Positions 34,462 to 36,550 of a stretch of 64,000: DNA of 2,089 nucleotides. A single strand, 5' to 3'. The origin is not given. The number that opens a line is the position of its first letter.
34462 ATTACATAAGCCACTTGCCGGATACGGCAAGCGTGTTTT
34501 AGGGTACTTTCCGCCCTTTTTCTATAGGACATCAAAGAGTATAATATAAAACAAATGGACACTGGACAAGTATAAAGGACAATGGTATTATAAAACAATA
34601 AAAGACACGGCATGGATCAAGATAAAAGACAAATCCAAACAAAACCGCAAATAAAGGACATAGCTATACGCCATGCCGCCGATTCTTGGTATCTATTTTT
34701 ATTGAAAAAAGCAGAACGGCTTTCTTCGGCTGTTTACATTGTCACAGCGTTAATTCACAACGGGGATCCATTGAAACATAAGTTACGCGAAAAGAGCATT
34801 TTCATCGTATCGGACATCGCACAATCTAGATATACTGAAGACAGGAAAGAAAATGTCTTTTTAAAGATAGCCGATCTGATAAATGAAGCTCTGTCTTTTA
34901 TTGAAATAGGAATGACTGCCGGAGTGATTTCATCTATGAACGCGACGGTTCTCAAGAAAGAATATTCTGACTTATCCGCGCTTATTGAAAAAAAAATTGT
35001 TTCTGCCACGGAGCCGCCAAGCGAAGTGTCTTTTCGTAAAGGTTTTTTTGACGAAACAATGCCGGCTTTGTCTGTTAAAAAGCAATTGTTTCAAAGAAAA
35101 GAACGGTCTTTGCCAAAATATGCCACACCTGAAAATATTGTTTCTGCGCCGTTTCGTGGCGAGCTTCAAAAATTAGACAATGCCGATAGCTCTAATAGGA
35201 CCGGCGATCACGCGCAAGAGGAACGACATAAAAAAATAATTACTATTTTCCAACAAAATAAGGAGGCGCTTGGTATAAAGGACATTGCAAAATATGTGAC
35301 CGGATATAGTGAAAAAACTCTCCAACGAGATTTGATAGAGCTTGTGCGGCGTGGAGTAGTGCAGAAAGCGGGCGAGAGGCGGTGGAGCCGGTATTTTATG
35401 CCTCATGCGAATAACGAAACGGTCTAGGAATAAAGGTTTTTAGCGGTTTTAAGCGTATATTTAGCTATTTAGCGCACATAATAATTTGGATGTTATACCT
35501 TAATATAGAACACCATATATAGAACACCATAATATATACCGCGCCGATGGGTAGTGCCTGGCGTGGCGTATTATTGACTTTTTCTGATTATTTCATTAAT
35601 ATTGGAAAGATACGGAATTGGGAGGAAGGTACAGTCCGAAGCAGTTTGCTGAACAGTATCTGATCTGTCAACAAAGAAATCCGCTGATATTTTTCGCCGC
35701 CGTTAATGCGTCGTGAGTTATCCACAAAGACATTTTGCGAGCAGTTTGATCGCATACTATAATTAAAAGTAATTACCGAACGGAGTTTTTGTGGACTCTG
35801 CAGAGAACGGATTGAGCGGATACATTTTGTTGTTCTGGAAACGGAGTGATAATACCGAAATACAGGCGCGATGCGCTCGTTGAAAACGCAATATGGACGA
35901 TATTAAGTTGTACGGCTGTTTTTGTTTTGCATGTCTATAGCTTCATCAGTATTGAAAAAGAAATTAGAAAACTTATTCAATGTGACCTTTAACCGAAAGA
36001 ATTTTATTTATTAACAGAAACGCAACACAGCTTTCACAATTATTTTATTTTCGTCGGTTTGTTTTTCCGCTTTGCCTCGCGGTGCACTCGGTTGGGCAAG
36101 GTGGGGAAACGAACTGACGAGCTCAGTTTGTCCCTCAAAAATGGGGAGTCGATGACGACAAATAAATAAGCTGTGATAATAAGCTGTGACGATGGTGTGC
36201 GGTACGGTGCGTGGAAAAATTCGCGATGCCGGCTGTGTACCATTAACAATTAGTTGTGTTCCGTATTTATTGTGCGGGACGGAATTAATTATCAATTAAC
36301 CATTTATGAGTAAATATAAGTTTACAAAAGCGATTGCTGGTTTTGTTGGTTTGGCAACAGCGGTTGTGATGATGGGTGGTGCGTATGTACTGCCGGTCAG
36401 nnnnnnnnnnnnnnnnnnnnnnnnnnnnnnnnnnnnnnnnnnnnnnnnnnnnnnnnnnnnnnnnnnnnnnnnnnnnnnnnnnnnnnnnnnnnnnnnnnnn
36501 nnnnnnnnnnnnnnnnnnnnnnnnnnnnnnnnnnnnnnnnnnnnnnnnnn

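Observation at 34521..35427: Iteron-like array of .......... direct repeats overlapping the start of a winged-HTH protein gene (possible Rep-iteron or autoregulatory module)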

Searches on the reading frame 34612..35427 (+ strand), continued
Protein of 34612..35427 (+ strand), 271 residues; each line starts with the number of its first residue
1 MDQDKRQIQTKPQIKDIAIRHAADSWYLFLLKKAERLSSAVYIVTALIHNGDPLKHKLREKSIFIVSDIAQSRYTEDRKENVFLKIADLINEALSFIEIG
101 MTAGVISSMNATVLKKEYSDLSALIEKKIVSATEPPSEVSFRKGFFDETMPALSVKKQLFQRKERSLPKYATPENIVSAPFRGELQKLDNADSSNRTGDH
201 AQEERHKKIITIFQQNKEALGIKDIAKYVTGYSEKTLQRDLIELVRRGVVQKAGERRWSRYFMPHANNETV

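Call 35: fold_search(model_id=the predicted structure, library=pdb)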
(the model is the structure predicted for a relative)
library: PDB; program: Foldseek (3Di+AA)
matches with E <= 10: 1157; with E <= 0.001: 3
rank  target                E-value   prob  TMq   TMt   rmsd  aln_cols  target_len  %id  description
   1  2gsc_E                5.7e-04  1.00  0.36  0.83   1.6       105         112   15  Crystal Structure of the Conserved Hypothetical Cytosolic Protein Xcc0516 from Xanthomonas campestris (released 2006-10-03)
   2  2gsc_C                6.3e-04  1.00  0.36  0.86   1.3       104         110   14  Crystal Structure of the Conserved Hypothetical Cytosolic Protein Xcc0516 from Xanthomonas campestris (released 2006-10-03)
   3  2gsc_B                7.0e-04  1.00  0.36  0.81   1.6       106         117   15  Crystal Structure of the Conserved Hypothetical Cytosolic Protein Xcc0516 from Xanthomonas campestris (released 2006-10-03)
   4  2gsc_D                1.1e-03  1.00  0.36  0.82   1.6       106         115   15  Crystal Structure of the Conserved Hypothetical Cytosolic Protein Xcc0516 from Xanthomonas campestris (released 2006-10-03)
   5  2gsc_A                1.1e-03  1.00  0.36  0.84   1.2       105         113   14  Crystal Structure of the Conserved Hypothetical Cytosolic Protein Xcc0516 from Xanthomonas campestris (released 2006-10-03)
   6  9gm7_C                1.6e-03  0.57  0.14  0.09  50.1       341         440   13  MukBEF in a nucleotide-bound state with open neck gate (monomer) (released 2025-03-26)
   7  2rld_C                3.3e-03  1.00  0.37  0.83   2.0       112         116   11  CRYSTAL STRUCTURE OF A PROTEIN WITH UNKNOWN FUNCTION FROM S23 RIBOSOMAL PROTEIN FAMILY (BT_0352) FROM BACTEROIDES THET (released 2007-10-30)
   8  2rld_B                4.2e-03  1.00  0.37  0.86   1.8       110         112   10  CRYSTAL STRUCTURE OF A PROTEIN WITH UNKNOWN FUNCTION FROM S23 RIBOSOMAL PROTEIN FAMILY (BT_0352) FROM BACTEROIDES THET (released 2007-10-30)
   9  2rld_A                1.1e-02  1.00  0.37  0.84   2.0       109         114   11  CRYSTAL STRUCTURE OF A PROTEIN WITH UNKNOWN FUNCTION FROM S23 RIBOSOMAL PROTEIN FAMILY (BT_0352) FROM BACTEROIDES THET (released 2007-10-30)
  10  2rld_E                1.1e-02  1.00  0.35  0.85   1.8       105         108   10  CRYSTAL STRUCTURE OF A PROTEIN WITH UNKNOWN FUNCTION FROM S23 RIBOSOMAL PROTEIN FAMILY (BT_0352) FROM BACTEROIDES THET (released 2007-10-30)
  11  8q72_E                1.2e-02  0.54  0.17  0.11  33.0       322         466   11  E. coli plasmid-borne JetABCD(E248A) core in a cleavage-competent state (released 2024-01-31)
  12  5nhk_B                1.3e-02  1.00  0.22  0.44   4.8        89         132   13  Structure of Ferric uptake regulator from francisella tularensis with Iron (released 2018-05-16)
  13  5nbc_A                1.4e-02  1.00  0.21  0.42   2.3        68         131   18  Structure of Prokaryotic Transcription Factors (released 2018-05-16)
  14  9qxt_E                1.8e-02  0.63  0.18  0.10  42.3       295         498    9  E. coli JetABC dimer in the DNA boarding-holding state (released 2025-10-01)
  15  5nhk_A                1.9e-02  1.00  0.22  0.43   5.0        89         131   15  Structure of Ferric uptake regulator from francisella tularensis with Iron (released 2018-05-16)
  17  2rld_D                3.6e-02  1.00  0.34  0.81   2.5       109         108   11  CRYSTAL STRUCTURE OF A PROTEIN WITH UNKNOWN FUNCTION FROM S23 RIBOSOMAL PROTEIN FAMILY (BT_0352) FROM BACTEROIDES THET (released 2007-10-30)
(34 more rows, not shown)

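Call 45: search_solved_structures(query=A1, max_evalue=10)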
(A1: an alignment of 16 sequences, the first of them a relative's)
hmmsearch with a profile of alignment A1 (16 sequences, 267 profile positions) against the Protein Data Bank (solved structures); distinct sequences matched with E-value up to 10: 3.
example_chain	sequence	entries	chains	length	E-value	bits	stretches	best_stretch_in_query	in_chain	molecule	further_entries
1p6r_A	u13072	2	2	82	0.036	17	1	212-258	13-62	Penicillinase repressor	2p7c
4m36_A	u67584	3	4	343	1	12.2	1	44-109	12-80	Protein arginine N-methyltransferase 7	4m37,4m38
5eku_A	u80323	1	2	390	1.3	12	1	44-109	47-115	Arginine N-methyltransferase, putative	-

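Call 46: search_protein_families(library=pfam, alignment_id=A1, max_evalue=0.1)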
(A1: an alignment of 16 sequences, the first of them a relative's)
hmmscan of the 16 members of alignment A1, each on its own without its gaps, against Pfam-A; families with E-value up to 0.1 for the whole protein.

A. member 1, P0001 (271 aa): 4 families
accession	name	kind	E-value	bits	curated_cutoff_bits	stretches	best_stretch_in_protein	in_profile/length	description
PF08220.18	HTH_DeoR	-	0.0067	16.6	21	1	205-252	1-46/57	DeoR-like helix-turn-helix domain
PF08280.17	HTH_Mga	-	0.0077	16.6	23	1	204-244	5-43/59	M protein trans-acting positive regulator (MGA) HTH domain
PF21236.3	PRS7_OB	-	0.039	14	26.7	1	216-251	24-59/69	26S proteasome regulatory subunit 7, OB domain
PF05635.17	23S_rRNA_IVP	-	0.097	13.3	33.8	0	31-126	6-105/106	23S rRNA-intervening sequence protein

B. families by the number of members that match (of 16 scanned): 22 families
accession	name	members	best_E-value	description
PF08220.18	HTH_DeoR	12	6.6e-06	DeoR-like helix-turn-helix domain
PF25213.1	HVO_A0261_N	4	0.015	HVO_A0261 N-terminal domain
PF08279.18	HTH_11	3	0.00011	HTH domain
PF05635.17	23S_rRNA_IVP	2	0.00027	23S rRNA-intervening sequence protein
PF08280.17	HTH_Mga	2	0.0077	M protein trans-acting positive regulator (MGA) HTH domain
PF08100.18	Dimerisation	2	0.018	O-methyltransferase dimerisation domain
PF01399.33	PCI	2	0.041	PCI domain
PF22296.2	bAvd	1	0.00081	bAvd-like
PF07848.18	PaaX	1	0.015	PaaX-like protein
PF03965.22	Penicillinase_R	1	0.017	Penicillinase repressor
PF02637.23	GatB_Yqey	1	0.023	GatB domain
PF13565.12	HTH_32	1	0.029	Homeodomain-like domain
PF21894.1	N4_RNAP_helical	1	0.031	Bacteriophage N4 RNA polymerase, helical domain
PF04703.18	FaeA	1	0.034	FaeA-like protein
PF23159.1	WH_Rok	1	0.038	Repressor Rok winged helix domain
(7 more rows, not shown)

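Call 79: find_related_loci(query=A1, collection=viral_contigs, flank=5000)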
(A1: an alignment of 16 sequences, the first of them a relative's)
Query A1 (271 aa) in viral_contigs; peptide patterns used: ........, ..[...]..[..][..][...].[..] (x = any residue, [..] = any of these).
26 stretches matched a pattern, but none encodes a relative of the query by tblastn (E <= 1e-3).

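Call 81: search_dna_similar(query=window:34612-35427:+, collection=plasmids, mode=protein, max_evalue=0.001, max_rows=10)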
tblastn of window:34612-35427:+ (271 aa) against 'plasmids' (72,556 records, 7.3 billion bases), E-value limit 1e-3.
No match.

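Call 82: search_dna_similar(query=window:34612-35427:+, collection=phages, mode=protein, max_evalue=0.001, max_rows=10)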
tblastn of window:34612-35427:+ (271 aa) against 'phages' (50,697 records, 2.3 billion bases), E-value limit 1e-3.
No match.

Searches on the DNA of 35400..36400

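Call 63: search_rna_families(source=window, start=35400, end=36400, threshold=evalue, max_evalue=1)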
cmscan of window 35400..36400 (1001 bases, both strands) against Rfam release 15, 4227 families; matches with E-value up to 1: 2.
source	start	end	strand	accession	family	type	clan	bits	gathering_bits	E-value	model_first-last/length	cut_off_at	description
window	36045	36127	+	RF00814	mir-316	Gene; miRNA;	-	25.4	80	0.012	1-91/91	no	mir-316 microRNA precursor family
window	36045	36126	+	RF03658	mir-2300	Gene; miRNA;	-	24.6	90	0.018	1-74/74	no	mir-2300 microRNA precursor family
